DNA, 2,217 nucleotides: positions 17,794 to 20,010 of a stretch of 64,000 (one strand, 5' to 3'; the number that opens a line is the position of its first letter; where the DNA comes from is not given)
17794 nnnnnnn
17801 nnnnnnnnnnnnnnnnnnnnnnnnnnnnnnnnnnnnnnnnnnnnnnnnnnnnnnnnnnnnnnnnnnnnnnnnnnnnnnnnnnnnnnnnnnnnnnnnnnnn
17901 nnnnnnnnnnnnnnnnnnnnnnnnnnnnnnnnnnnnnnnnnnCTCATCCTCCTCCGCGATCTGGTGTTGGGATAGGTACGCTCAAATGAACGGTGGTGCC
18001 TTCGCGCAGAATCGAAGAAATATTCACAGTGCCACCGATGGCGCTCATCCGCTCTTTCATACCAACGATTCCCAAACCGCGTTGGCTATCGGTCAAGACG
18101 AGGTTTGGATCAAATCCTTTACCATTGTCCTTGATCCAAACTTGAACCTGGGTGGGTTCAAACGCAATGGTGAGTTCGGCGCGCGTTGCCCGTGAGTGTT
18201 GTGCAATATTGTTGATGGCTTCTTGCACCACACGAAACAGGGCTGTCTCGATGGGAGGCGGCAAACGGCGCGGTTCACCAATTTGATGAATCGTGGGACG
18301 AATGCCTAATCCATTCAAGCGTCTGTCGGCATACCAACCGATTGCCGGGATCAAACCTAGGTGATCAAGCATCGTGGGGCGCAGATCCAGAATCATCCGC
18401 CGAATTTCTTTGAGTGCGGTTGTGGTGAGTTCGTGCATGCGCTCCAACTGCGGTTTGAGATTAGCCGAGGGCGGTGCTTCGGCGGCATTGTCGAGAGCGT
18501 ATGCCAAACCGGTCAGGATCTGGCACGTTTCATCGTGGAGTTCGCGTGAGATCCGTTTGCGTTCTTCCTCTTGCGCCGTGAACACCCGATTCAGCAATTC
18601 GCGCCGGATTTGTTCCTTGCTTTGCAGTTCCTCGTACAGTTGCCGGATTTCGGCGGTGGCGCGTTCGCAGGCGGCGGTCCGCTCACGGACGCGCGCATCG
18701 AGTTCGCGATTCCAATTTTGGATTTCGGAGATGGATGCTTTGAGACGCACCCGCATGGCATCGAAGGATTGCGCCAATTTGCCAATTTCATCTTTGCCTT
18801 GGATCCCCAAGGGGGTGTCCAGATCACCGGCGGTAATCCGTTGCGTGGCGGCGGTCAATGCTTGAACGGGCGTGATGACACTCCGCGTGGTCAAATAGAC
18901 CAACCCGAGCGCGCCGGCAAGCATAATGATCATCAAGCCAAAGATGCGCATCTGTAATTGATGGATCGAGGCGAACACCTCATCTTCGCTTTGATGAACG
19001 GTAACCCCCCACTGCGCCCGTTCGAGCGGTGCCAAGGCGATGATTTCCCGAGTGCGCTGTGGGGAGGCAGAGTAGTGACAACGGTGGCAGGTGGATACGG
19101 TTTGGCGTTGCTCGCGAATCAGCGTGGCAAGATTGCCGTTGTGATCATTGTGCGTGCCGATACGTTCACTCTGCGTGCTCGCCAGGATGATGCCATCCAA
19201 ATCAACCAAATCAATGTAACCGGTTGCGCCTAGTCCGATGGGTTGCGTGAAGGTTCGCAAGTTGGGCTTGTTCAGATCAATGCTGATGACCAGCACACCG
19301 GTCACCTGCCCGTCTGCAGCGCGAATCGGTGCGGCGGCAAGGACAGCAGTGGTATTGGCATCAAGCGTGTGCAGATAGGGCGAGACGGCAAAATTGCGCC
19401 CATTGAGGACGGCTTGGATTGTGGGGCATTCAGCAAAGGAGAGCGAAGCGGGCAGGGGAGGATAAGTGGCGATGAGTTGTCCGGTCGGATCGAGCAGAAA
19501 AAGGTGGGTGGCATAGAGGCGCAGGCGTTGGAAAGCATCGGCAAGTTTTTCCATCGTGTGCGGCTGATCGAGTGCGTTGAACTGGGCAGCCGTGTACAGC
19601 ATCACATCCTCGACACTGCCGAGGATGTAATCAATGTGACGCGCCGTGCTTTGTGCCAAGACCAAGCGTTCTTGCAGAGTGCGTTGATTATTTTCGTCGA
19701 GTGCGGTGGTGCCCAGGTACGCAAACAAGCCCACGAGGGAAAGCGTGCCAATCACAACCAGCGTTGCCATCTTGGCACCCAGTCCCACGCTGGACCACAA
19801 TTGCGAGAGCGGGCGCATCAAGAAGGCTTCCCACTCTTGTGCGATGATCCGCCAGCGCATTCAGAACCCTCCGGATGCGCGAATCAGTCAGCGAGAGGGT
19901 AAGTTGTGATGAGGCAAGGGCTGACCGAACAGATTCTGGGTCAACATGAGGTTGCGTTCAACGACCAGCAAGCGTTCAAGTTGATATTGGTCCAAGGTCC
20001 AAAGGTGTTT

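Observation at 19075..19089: CXXCH haem-c binding motif in the extracytoplasmic domain of sensor kinase 1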

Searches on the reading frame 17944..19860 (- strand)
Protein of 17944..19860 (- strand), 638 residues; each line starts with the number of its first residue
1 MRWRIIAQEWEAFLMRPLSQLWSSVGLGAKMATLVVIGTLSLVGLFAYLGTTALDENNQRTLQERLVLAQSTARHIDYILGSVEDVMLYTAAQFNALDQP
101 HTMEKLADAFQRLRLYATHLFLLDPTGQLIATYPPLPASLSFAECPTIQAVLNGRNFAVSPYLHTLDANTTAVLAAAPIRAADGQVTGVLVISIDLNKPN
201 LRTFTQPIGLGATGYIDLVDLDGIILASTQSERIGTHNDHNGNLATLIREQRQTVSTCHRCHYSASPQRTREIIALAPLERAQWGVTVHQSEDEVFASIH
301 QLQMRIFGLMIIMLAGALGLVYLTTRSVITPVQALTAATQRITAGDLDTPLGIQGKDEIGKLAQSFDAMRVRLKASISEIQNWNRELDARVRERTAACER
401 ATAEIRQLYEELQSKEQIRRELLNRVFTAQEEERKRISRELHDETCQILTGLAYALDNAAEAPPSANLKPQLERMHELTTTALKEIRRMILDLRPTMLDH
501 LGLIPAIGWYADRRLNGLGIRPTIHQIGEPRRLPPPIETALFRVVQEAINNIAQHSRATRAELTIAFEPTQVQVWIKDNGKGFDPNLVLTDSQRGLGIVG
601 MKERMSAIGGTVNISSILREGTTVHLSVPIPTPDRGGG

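Call 6: search_protein_families(library=pfam, proteins=[window:17944-19860:-], max_evalue=0.1)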
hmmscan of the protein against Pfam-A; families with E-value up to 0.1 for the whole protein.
window:17944-19860:- (638 aa): 14 families
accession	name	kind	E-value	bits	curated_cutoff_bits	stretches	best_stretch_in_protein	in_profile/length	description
PF00672.30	HAMP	-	5.5e-16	59.1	25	1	324-374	2-52/53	HAMP domain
PF02743.24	dCache_1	-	1e-15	58.4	45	1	67-288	13-239/240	Cache domain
PF07730.19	HisKA_3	-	3e-13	50.5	24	1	433-496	1-66/68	Histidine kinase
PF02518.31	HATPase_c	-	2.5e-12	47.6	26.4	1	538-631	3-110/111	Histidine kinase-, DNA gyrase B-, and HSP90-like ATPase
PF17201.10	Cache_3-Cache_2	-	1.2e-06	28.5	27.7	1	146-302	138-296/299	Cache 3/Cache 2 fusion domain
PF13581.12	HATPase_c_2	-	7.8e-05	23.1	27.4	1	544-608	35-112/127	Histidine kinase-like ATPase domain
PF14827.12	dCache_3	-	0.00086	19.4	25.7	1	93-252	42-197/239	Double sensory domain of two-component sensor kinase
PF17203.10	sCache_3_2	-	0.00099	19.6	28.4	0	101-192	38-124/140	Single cache domain 3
PF05651.19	Diacid_rec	-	0.023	14.8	23.6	1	217-248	22-51/134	Putative sugar diacid recognition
PF22673.2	MCP-like_PDC_1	-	0.029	15.2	27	1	160-197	73-109/113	Methyl-accepting chemotaxis protein-like, first PDC sensor domain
PF06818.20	Fez1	-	0.046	14.6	34.4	1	371-476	34-142/199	Fez1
PF24423.1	OVT1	-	0.061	14.2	30.9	0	360-424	32-96/100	Major antigen, helical domain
PF13589.12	HATPase_c_3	-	0.078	13.4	25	0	542-586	4-48/137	Histidine kinase-, DNA gyrase B-, and HSP90-like ATPase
PF08448.16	PAS_4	-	0.088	13.5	23.1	0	143-196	51-105/110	PAS fold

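Call 28: find_encoding_contigs(protein=window:17944-19860:-, flank=10000, max_places=5)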
Protein window:17944-19860:- (638 aa): 2 contigs read that carry it; 1 place shown.
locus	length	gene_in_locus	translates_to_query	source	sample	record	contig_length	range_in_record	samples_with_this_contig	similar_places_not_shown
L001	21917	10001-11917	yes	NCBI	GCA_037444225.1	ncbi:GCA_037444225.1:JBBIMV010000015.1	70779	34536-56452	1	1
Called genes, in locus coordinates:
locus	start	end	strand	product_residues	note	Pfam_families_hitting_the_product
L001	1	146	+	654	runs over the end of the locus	PF02743:dCache_1, PF00672:HAMP, PF07730:HisKA_3, PF02518:HATPase_c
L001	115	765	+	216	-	PF00072:Response_reg, PF13384:HTH_23 (faint), PF00196:GerE, PF08281:Sigma70_r4_2 (weak)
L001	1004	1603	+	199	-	PF13183:Fer4_8 (weak), PF13187:Fer4_9, PF13534:Fer4_17 (weak)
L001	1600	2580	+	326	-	PF02754:CCG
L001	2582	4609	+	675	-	PF00890:FAD_binding_2 (weak), PF07992:Pyr_redox_2 (weak), PF12831:FAD_oxidored (weak), PF13450:NAD_binding_8 (weak), PF00037:Fer4 (weak), PF12838:Fer4_7, PF13187:Fer4_9, PF14697:Fer4_21, +6 more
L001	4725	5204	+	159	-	PF02662:FlpD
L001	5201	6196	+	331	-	PF01058:Oxidored_q6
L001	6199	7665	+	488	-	PF27537:HoxH, PF00374:NiFeSe_Hases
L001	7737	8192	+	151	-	PF00027:cNMP_binding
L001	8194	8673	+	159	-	PF01750:HycI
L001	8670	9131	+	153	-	PF00027:cNMP_binding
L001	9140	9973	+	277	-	PF24859:FdhE_central (weak)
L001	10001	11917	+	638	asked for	PF02743:dCache_1, PF17201:Cache_3-Cache_2 (weak), PF00672:HAMP, PF07730:HisKA_3, PF02518:HATPase_c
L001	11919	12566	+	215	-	PF00072:Response_reg, PF00196:GerE, PF08281:Sigma70_r4_2 (faint), PF13384:HTH_23 (weak)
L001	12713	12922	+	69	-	-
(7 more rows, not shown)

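Call 66: search_protein_families(library=ncbifam, proteins=[window:17944-19860:-], max_evalue=0.01)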
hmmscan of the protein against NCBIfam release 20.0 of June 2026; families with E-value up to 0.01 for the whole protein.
window:17944-19860:- (638 aa): 44 families (the best 25 are shown)
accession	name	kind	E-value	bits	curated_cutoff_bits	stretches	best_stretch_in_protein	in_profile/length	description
NF052443.1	SensHisKinMctS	equivalog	2.4e-45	154.8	700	1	417-630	234-448/457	two-component system sensor histidine kinase MctS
NF008649.0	PRK11644.1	equivalog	6.2e-34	117.6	408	1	404-629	274-495/499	signal transduction histidine-protein kinase/phosphatase UhpB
NF052531.1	Strep_LiaS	equivalog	1.4e-28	100.2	450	1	386-630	87-327/328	envelope stress sensor histidine kinase LiaS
NF008184.0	PRK10935.1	equivalog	2.6e-27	95.7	553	2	304-426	153-270/565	nitrate/nitrite two-component system sensor histidine kinase NarQ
NF047786.1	his_kin_MadS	equivalog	2.9e-23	82.7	500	1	380-629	172-434/434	MadS family sensor histidine kinase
NF007896.0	PRK10600.1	equivalog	3.4e-21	75.5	578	2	432-626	389-581/598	nitrate/nitrite two-component system sensor histidine kinase NarX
NF040691.1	MtrAB_MtrB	equivalog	4.7e-17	62.2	450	1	292-383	178-267/507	MtrAB system histidine kinase MtrB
NF038263.1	prot_phos_SiaA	equivalog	3.1e-16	59.1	700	1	241-412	248-411/658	biofilm regulation protein phosphatase SiaA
NF033092.0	HK_WalK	equivalog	5.2e-16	58.3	725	1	215-389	87-262/594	cell wall metabolism sensor histidine kinase WalK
NF047322.1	HK_morpho_MacS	equivalog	7.5e-14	51.7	300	1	427-629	176-367/367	MacS family sensor histidine kinase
NF053867.1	SprKinKinDBac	equivalog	1.9e-10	39.8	775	2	557-630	415-497/500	sporulation kinase KinD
NF058645.1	MCPCtpMPsAe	equivalog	5.9e-10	38.5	900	1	287-408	188-311/558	methyl-accepting chemotaxis protein CtpM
TIGR02956.1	TMAO_torS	equivalog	3.3e-08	32.1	676.5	1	303-400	327-438/967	TMAO reductase system sensor histidine kinase/response regulator TorS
NF033090.1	HK_VanS_B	exception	1.2e-07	31.2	920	1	288-382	119-212/447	vancomycin resistance histidine kinase VanS-B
NF041210.1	his_kin_PieS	equivalog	1.3e-07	31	850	1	303-439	166-301/474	two component system sensor histidine kinase PieS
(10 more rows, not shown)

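Call 71: list_cluster_members(proteins=[window:17944-19860:-, window:29715-31697:-, window:25252-27279:-])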
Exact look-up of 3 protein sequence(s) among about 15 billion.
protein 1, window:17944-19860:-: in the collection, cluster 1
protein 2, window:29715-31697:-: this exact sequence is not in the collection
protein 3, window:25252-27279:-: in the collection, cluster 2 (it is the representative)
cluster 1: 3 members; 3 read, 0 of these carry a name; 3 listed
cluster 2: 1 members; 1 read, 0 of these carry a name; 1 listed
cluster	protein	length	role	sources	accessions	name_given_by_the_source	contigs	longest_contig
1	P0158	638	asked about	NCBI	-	-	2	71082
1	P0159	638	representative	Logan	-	-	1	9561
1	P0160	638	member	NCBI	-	-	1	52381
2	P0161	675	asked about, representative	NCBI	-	-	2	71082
